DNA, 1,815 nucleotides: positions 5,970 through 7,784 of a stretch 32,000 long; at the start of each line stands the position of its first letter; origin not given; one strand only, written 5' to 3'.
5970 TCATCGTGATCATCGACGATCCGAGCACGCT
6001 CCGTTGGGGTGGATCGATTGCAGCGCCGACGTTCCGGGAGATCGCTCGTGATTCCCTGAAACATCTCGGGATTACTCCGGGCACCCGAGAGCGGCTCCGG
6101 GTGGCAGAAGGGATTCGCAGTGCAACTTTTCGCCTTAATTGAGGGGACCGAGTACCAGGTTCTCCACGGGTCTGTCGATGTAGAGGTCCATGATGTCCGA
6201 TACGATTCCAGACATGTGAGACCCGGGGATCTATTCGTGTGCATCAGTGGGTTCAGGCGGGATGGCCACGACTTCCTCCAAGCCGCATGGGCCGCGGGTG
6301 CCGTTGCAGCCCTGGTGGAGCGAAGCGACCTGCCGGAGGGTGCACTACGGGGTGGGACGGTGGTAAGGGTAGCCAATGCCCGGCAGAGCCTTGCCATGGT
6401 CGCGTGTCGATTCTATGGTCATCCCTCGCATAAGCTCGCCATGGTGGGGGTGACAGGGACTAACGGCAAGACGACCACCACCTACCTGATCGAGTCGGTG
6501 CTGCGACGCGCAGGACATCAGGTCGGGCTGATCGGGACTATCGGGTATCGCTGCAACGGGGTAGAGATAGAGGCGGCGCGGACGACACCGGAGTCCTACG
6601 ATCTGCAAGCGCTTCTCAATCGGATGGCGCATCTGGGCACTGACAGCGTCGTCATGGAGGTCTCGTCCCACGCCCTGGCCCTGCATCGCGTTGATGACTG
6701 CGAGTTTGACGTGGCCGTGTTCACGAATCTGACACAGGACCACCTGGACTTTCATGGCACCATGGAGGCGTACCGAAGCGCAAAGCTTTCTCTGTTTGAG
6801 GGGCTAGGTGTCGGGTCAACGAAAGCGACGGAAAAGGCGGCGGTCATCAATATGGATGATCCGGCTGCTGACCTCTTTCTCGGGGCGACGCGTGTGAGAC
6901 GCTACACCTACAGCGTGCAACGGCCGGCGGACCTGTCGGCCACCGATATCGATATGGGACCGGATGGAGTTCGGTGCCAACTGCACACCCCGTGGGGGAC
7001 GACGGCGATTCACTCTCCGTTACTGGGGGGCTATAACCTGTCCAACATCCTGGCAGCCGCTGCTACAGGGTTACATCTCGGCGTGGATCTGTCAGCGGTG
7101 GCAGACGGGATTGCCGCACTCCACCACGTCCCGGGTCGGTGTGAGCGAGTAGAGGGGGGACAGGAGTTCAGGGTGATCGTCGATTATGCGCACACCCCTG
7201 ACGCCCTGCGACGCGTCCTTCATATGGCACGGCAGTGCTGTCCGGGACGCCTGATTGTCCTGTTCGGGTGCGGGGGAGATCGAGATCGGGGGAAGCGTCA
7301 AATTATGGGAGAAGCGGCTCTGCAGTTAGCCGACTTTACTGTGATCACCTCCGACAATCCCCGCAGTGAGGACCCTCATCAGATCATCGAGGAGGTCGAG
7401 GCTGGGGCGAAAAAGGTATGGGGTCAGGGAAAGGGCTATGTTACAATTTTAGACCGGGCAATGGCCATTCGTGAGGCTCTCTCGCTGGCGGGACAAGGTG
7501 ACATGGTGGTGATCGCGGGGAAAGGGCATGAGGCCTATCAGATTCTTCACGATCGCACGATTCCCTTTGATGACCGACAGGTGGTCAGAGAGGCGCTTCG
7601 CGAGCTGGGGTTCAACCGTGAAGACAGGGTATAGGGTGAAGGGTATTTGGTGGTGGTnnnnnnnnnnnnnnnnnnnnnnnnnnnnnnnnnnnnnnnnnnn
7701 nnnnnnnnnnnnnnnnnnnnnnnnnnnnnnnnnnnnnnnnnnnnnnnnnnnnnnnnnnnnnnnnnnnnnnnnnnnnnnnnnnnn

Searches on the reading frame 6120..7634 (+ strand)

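Call 6: search_protein_families(library=pfam, proteins=[window:6120-7634:+], max_evalue=0.001)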
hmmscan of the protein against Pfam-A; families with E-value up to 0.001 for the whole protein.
window:6120-7634:+ (504 aa): 3 families
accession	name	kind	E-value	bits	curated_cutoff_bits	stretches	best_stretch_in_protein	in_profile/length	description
PF08245.18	Mur_ligase_M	-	3.8e-57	193.9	24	1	111-316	1-199/200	Mur ligase middle domain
PF02875.26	Mur_ligase_C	-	1.6e-33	116.7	28.4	1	339-469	1-127/127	Mur ligase, glutamate ligase domain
PF01225.30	Mur_ligase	-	1e-10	42.3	21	1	22-99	1-95/95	Mur ligase family, catalytic domain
